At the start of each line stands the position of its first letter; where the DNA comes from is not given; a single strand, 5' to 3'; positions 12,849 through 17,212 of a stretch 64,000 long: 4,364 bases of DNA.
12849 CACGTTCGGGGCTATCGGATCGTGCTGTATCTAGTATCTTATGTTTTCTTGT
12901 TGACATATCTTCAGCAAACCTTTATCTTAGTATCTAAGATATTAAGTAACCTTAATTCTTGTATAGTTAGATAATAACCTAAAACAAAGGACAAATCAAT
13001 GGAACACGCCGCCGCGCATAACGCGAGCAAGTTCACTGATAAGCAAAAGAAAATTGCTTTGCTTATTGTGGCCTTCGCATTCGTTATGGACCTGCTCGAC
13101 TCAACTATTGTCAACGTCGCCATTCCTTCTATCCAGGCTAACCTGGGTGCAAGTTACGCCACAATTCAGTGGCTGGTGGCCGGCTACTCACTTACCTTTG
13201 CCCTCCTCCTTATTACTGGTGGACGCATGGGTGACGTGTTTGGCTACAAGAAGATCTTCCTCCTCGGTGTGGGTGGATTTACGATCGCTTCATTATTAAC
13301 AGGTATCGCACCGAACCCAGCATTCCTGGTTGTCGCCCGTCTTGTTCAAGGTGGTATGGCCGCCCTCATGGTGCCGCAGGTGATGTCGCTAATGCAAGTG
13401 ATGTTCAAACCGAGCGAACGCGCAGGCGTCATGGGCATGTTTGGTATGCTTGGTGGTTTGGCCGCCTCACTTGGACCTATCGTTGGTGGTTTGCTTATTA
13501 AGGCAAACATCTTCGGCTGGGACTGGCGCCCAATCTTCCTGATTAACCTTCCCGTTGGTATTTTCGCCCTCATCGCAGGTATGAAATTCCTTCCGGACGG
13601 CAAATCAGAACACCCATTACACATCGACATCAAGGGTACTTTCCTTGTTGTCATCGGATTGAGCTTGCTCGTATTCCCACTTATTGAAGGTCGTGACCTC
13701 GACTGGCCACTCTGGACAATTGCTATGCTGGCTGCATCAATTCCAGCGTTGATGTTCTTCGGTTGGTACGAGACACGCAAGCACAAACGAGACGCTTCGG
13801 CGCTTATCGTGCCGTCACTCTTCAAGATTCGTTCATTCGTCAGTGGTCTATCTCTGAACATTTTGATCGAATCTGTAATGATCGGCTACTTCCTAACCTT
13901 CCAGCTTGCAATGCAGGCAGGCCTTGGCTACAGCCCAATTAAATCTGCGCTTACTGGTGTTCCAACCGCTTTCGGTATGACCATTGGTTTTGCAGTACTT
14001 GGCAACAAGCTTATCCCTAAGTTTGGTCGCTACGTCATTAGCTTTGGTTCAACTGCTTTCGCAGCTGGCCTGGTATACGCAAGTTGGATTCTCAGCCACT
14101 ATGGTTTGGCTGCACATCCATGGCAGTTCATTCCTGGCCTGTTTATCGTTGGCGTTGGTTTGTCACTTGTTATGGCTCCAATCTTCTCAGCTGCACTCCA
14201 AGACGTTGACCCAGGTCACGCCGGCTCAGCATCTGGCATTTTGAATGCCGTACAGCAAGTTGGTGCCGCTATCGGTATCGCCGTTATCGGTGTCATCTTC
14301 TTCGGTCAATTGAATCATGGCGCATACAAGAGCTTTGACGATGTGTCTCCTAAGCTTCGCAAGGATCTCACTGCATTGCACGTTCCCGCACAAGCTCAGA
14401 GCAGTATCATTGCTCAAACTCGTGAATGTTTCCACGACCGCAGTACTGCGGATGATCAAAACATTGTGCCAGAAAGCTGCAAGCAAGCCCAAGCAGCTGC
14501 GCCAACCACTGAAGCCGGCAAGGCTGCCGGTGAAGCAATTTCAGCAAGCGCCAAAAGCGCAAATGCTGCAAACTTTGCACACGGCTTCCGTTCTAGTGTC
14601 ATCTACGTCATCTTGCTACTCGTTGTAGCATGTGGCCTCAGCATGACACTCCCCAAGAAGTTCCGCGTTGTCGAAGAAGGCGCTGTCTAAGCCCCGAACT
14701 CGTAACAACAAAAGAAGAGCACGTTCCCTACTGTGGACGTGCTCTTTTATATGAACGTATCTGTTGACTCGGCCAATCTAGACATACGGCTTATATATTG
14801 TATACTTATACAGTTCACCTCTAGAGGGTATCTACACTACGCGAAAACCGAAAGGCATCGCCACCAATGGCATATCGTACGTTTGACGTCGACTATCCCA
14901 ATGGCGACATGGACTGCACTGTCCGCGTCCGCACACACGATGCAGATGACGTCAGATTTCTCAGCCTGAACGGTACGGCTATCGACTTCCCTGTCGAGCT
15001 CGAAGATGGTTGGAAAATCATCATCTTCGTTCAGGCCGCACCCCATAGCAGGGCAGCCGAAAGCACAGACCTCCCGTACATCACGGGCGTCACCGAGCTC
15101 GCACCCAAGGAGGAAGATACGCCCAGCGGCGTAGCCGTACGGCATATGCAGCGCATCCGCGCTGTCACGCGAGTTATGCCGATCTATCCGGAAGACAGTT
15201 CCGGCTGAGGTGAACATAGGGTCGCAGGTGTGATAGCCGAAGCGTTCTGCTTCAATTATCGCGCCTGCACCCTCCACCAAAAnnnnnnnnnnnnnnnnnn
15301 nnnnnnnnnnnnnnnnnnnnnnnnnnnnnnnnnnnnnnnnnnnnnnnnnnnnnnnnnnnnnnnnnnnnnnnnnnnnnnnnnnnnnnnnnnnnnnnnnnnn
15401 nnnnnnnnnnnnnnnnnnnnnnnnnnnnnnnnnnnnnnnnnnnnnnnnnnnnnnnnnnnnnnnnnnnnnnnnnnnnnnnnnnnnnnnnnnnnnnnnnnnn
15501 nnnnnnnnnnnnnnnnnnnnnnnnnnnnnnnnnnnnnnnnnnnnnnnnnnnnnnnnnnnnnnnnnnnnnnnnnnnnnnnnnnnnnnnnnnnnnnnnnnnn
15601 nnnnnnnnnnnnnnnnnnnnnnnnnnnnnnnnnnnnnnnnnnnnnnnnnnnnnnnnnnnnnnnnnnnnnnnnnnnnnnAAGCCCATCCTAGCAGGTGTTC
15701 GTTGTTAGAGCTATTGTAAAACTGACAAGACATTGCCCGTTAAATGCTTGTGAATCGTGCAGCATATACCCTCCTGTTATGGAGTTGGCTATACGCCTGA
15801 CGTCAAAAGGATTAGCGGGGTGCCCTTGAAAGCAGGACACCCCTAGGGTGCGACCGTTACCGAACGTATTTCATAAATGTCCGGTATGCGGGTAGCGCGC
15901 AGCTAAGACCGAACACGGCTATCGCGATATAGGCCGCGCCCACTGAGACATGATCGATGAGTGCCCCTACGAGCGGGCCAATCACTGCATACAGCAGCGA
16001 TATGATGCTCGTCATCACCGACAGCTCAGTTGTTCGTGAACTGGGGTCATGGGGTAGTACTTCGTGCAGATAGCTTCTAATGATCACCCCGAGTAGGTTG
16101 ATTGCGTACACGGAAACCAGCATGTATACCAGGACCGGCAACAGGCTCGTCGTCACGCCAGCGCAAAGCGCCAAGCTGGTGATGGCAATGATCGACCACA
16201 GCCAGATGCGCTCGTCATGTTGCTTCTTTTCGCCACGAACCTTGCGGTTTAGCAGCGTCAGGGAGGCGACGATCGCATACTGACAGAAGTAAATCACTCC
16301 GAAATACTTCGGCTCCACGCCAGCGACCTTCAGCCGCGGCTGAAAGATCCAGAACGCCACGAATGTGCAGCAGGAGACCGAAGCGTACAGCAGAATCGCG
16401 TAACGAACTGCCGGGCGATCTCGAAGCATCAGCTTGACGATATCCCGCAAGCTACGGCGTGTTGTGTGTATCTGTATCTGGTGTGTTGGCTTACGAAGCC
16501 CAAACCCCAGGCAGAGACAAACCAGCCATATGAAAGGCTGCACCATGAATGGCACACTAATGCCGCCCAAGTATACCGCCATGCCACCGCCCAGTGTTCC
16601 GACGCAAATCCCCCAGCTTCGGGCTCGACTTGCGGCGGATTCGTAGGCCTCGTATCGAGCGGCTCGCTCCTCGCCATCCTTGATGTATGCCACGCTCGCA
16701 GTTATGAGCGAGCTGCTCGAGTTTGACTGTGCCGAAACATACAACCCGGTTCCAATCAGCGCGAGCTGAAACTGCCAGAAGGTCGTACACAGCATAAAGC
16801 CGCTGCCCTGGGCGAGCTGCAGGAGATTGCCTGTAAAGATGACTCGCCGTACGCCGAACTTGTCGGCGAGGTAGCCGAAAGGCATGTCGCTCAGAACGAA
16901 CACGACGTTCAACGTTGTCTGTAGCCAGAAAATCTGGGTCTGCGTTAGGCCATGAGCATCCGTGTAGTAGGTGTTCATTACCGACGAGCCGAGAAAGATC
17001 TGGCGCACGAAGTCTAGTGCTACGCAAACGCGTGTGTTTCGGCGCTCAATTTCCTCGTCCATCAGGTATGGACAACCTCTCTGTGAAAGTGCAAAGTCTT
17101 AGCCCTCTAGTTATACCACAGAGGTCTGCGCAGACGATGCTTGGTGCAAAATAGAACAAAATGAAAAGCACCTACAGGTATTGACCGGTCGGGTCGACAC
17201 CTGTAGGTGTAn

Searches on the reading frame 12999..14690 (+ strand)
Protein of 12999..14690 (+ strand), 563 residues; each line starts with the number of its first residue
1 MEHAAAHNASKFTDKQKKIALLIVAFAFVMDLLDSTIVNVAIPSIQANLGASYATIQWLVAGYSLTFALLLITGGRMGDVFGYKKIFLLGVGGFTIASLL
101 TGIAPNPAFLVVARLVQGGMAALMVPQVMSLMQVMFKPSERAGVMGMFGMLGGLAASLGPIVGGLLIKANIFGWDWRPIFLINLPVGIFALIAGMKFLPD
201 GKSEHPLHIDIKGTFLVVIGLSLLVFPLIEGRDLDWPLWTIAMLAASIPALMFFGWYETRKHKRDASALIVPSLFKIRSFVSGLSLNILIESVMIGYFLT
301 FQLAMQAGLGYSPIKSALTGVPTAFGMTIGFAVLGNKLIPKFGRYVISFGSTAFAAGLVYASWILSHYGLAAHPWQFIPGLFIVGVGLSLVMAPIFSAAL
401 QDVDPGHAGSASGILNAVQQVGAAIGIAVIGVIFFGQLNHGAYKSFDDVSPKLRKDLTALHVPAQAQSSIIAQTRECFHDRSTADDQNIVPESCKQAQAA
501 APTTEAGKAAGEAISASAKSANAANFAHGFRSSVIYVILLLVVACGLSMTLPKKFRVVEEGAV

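Call 80: search_protein_families(library=pfam, proteins=[window:12999-14690:+], max_evalue=0.001)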
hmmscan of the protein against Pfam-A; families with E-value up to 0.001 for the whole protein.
window:12999-14690:+ (563 aa): 1 family
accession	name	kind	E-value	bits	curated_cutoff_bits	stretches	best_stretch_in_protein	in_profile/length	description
PF07690.21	MFS_1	-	9.2e-45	153.5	33.4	1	25-426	2-346/347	Major Facilitator Superfamily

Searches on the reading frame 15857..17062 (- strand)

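Call 80: search_protein_families(library=pfam, proteins=[window:15857-17062:-], max_evalue=0.001)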
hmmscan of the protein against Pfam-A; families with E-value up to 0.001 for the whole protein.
window:15857-17062:- (401 aa): 1 family
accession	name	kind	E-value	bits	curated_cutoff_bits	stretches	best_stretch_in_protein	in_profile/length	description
PF07690.21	MFS_1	-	4.7e-19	68.9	33.4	1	27-339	17-326/347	Major Facilitator Superfamily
